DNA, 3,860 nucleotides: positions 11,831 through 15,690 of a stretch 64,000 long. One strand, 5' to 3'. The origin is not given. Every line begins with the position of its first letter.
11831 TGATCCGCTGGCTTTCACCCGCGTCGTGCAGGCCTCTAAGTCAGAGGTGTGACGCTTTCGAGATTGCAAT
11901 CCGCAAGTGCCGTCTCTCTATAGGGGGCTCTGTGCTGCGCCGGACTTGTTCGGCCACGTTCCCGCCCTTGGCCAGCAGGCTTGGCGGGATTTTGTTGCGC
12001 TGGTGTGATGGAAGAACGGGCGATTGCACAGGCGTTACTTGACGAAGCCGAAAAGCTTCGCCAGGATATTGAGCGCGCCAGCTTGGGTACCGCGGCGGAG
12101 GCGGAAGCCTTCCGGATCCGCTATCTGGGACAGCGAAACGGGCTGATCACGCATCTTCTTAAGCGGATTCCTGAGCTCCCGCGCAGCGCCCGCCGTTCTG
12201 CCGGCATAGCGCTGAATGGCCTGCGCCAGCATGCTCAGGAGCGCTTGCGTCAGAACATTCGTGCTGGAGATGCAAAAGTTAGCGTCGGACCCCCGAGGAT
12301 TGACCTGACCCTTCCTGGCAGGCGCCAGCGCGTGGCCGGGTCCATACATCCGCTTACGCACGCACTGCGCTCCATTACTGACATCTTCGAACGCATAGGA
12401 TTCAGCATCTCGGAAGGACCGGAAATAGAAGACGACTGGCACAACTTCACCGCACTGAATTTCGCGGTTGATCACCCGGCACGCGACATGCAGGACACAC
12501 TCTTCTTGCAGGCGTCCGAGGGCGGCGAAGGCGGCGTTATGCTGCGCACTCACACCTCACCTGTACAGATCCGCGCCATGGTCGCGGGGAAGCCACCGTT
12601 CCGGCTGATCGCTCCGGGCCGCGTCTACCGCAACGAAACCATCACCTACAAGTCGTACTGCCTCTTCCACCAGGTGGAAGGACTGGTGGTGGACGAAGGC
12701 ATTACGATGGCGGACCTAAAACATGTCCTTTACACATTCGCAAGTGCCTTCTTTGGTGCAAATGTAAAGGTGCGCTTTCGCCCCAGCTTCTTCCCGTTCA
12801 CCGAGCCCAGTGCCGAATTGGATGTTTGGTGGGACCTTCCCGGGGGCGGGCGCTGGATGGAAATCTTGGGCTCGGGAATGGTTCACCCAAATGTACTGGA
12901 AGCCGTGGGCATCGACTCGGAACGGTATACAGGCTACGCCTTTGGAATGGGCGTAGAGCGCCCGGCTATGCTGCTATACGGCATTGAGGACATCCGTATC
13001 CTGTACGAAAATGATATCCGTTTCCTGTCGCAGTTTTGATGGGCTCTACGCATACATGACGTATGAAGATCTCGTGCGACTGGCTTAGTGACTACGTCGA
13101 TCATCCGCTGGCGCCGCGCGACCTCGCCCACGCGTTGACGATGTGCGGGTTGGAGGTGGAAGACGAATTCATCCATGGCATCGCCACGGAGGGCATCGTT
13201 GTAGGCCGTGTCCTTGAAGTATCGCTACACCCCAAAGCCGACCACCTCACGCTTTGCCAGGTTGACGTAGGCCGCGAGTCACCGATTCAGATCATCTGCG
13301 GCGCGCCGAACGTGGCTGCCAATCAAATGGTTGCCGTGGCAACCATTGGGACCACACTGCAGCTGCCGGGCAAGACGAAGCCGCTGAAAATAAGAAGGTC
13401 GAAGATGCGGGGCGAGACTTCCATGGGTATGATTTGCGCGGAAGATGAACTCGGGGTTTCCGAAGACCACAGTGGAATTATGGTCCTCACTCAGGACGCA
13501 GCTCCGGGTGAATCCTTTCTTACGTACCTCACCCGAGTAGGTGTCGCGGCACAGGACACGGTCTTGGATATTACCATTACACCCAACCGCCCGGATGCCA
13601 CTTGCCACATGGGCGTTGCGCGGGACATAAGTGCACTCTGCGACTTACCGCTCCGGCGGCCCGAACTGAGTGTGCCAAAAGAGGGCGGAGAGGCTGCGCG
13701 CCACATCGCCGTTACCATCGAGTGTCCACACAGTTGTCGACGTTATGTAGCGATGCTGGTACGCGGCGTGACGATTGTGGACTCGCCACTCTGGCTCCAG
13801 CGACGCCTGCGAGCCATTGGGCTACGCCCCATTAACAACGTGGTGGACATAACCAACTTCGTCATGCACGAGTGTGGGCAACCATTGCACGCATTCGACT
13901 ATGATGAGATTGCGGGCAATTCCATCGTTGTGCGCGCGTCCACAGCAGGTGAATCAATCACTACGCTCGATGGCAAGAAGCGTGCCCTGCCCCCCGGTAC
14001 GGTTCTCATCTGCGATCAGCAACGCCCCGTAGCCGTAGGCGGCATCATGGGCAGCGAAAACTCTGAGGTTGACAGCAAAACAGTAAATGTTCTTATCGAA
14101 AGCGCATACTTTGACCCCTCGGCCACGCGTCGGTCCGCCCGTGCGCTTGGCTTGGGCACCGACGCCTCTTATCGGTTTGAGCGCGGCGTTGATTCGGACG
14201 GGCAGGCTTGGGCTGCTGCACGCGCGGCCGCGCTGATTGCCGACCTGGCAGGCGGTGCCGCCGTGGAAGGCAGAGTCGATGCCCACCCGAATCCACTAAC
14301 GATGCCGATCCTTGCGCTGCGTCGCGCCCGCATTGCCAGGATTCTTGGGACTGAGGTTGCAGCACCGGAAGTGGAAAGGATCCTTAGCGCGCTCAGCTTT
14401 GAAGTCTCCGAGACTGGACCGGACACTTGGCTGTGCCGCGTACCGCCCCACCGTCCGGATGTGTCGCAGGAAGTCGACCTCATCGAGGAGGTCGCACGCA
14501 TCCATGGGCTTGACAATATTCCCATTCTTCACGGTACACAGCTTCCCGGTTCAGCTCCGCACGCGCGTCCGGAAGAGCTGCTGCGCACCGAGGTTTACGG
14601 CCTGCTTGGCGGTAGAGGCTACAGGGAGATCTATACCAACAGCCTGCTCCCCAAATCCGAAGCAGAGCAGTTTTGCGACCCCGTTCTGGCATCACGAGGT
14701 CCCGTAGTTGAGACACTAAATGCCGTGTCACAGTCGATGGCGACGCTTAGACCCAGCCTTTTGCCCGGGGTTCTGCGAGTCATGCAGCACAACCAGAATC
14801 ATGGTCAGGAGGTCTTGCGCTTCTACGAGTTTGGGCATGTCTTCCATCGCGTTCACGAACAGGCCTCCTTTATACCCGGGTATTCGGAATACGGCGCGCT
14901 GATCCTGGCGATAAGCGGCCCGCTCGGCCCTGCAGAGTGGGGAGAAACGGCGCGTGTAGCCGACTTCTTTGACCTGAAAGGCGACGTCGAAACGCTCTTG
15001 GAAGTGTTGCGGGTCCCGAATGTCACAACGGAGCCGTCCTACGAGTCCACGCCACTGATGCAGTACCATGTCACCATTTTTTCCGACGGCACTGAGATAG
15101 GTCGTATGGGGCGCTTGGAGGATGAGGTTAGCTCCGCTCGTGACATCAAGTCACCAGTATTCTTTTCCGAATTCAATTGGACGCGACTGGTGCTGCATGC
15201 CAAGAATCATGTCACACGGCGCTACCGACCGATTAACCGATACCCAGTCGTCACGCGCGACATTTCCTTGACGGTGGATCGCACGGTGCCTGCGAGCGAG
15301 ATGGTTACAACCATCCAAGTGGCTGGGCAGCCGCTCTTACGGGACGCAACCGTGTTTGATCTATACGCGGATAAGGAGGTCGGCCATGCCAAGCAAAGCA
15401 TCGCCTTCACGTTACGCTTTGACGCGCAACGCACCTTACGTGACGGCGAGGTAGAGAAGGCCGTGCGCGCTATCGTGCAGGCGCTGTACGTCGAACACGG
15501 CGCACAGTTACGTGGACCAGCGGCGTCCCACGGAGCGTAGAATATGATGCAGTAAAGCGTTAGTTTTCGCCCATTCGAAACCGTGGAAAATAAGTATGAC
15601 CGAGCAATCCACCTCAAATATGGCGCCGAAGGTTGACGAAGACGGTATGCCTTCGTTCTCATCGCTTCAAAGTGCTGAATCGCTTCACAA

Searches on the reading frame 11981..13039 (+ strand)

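Call 56: search_protein_families(library=pfam, proteins=[window:11981-13039:+], max_evalue=0.0001)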
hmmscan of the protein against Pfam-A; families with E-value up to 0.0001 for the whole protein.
window:11981-13039:+ (352 aa): 2 families
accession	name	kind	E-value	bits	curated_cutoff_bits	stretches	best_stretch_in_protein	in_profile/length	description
PF01409.25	tRNA-synt_2d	-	6.4e-97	324.3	19.8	1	107-352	2-246/246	tRNA synthetases class II core domain (F)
PF02912.23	Phe_tRNA-synt_N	-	2.5e-09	37.4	22.3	1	37-91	2-55/69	Aminoacyl tRNA synthetase class II, N-terminal domain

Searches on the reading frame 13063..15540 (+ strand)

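Call 56: search_protein_families(library=pfam, proteins=[window:13063-15540:+], max_evalue=0.0001)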
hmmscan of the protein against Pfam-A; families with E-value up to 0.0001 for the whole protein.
window:13063-15540:+ (825 aa): 5 families
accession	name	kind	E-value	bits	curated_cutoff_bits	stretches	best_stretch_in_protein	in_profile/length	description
PF03483.22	B3_4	-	1.2e-69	233.8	29.3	1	225-397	2-174/174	B3/4 domain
PF17759.6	tRNA_synthFbeta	-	3.1e-37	128.6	22.4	1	500-706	14-214/214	Phenylalanyl tRNA synthetase beta chain CLM domain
PF01588.26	tRNA_bind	-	6.9e-23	81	27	1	45-150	1-95/96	Putative tRNA binding domain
PF03484.21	B5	-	1.1e-22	80.4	28.6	1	418-482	2-66/67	tRNA synthetase B5 domain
PF03147.19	FDX-ACB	-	1.6e-22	80.1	31.1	1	726-817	2-94/94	Ferredoxin-fold anticodon binding domain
